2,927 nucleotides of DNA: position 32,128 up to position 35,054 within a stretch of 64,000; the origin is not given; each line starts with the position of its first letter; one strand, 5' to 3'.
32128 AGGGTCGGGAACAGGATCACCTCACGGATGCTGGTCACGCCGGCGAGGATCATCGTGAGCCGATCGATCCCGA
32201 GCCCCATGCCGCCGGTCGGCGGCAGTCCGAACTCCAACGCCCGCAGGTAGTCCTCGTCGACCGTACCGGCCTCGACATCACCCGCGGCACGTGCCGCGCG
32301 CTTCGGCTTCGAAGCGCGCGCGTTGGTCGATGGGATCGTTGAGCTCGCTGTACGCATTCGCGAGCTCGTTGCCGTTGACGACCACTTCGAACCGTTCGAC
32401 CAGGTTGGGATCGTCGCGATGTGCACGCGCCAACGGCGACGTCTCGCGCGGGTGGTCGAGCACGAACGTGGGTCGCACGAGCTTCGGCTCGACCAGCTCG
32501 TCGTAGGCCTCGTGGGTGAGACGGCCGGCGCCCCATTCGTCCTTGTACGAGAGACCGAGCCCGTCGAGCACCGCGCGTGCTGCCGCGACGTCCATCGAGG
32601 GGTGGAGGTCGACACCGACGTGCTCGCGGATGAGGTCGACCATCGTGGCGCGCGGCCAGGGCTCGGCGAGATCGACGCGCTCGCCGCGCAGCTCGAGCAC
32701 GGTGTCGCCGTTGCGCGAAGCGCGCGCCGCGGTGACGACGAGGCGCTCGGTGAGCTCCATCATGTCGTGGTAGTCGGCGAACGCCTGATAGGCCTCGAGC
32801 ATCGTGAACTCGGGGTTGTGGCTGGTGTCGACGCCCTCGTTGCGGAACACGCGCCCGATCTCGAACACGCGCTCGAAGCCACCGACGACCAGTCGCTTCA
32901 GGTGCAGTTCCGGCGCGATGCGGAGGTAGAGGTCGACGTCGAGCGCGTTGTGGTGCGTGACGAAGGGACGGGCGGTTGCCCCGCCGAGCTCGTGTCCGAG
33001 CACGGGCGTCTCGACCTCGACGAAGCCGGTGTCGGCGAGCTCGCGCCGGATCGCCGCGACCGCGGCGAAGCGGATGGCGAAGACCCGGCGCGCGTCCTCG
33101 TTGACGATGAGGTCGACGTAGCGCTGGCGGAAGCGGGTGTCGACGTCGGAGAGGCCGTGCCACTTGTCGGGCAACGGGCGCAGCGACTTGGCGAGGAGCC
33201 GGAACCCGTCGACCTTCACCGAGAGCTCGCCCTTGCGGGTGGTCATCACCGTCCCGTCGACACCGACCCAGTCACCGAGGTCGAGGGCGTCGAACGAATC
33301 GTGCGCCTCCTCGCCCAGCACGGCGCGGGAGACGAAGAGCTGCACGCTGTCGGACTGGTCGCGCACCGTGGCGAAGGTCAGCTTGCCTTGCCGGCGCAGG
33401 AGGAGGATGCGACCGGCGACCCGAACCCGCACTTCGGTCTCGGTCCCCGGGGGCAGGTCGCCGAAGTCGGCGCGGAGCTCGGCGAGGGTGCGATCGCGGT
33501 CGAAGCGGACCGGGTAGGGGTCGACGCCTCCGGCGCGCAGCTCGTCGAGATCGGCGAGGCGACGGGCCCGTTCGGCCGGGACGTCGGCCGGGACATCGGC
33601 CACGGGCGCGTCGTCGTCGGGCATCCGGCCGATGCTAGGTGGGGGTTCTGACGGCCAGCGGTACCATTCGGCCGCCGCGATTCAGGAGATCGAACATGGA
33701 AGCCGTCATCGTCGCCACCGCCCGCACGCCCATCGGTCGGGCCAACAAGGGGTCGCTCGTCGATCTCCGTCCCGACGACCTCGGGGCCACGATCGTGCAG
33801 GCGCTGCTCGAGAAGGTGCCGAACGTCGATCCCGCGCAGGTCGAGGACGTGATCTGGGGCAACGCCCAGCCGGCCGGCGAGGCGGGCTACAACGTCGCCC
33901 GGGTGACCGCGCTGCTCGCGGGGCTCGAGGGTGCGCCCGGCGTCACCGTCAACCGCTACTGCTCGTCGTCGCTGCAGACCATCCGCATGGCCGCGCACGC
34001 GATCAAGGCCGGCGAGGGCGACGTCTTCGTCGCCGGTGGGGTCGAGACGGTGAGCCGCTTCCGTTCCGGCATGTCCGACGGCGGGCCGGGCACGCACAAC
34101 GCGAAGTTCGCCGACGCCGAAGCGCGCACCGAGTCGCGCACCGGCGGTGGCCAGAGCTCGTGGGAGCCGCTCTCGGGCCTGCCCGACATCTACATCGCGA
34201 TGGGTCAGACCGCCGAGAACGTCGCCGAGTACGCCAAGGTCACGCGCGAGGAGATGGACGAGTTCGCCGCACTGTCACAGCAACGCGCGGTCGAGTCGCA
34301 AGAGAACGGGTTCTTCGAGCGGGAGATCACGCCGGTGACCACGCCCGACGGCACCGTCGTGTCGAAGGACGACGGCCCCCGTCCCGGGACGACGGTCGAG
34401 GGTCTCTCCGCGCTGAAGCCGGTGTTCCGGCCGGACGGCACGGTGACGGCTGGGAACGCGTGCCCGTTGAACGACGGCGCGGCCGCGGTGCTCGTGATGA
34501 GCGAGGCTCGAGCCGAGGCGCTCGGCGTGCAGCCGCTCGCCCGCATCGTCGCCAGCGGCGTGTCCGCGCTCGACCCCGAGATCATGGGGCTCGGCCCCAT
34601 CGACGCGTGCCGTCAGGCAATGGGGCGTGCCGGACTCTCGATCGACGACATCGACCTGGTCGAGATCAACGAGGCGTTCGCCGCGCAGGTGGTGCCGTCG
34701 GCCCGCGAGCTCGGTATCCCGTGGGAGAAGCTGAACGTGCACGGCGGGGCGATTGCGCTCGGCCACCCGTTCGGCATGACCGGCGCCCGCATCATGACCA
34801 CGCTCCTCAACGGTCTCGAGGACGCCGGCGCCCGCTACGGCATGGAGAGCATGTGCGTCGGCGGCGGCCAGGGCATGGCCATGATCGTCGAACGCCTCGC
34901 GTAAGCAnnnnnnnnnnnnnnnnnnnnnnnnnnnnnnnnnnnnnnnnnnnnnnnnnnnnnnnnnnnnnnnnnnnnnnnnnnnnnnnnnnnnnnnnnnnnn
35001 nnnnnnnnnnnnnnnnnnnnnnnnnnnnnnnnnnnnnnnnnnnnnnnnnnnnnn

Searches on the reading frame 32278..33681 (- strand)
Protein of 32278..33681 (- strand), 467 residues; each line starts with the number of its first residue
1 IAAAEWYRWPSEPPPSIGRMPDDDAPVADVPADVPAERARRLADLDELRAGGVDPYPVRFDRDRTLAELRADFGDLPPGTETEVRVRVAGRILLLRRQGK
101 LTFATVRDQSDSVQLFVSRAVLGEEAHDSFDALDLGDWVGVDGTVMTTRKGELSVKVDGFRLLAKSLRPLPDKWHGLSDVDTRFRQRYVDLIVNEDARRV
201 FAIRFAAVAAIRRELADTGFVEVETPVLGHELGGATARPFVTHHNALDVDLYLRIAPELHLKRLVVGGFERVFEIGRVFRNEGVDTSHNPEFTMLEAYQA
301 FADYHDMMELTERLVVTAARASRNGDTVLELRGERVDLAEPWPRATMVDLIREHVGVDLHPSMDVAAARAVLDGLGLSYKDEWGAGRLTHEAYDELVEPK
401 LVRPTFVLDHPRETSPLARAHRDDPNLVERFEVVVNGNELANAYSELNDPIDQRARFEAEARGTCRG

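Call 64: search_protein_families(library=pfam, max_evalue=0.00001, proteins=[window:32278-33681:-])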
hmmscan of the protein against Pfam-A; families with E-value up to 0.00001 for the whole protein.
window:32278-33681:- (467 aa): 2 families
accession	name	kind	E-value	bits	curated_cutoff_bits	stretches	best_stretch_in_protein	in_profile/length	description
PF00152.25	tRNA-synt_2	-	1.3e-67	228.5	25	1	180-460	2-253/308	tRNA synthetases class II (D, K and N)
PF01336.31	tRNA_anti-codon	-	6.5e-15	55.3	27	1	86-163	1-75/75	OB-fold nucleic acid binding domain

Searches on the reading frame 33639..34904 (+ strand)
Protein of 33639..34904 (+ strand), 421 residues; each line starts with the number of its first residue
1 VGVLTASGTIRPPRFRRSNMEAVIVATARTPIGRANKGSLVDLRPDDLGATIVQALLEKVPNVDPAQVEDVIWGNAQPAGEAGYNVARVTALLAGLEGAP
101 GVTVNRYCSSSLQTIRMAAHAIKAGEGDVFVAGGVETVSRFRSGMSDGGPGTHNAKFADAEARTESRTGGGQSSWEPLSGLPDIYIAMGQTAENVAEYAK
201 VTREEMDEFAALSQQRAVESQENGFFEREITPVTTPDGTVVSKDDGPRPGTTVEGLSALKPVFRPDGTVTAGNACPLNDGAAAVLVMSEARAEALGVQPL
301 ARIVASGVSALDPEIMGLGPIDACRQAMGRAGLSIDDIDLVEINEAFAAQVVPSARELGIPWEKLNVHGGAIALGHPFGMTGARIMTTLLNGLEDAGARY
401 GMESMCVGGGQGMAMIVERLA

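Call 64: search_protein_families(library=pfam, max_evalue=0.00001, proteins=[window:33639-34904:+])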
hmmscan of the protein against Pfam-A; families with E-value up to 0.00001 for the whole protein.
window:33639-34904:+ (421 aa): 3 families
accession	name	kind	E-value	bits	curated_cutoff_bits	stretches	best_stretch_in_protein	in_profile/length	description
PF00108.29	Thiolase_N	-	1.3e-73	248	26.4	1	23-289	2-259/260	Thiolase, N-terminal domain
PF02803.24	Thiolase_C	-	4.7e-47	159.1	27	1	298-419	2-123/123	Thiolase, C-terminal domain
PF00109.32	ketoacyl-synt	-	7.6e-07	29.4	20.8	1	90-138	157-204/252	Beta-ketoacyl synthase, N-terminal domain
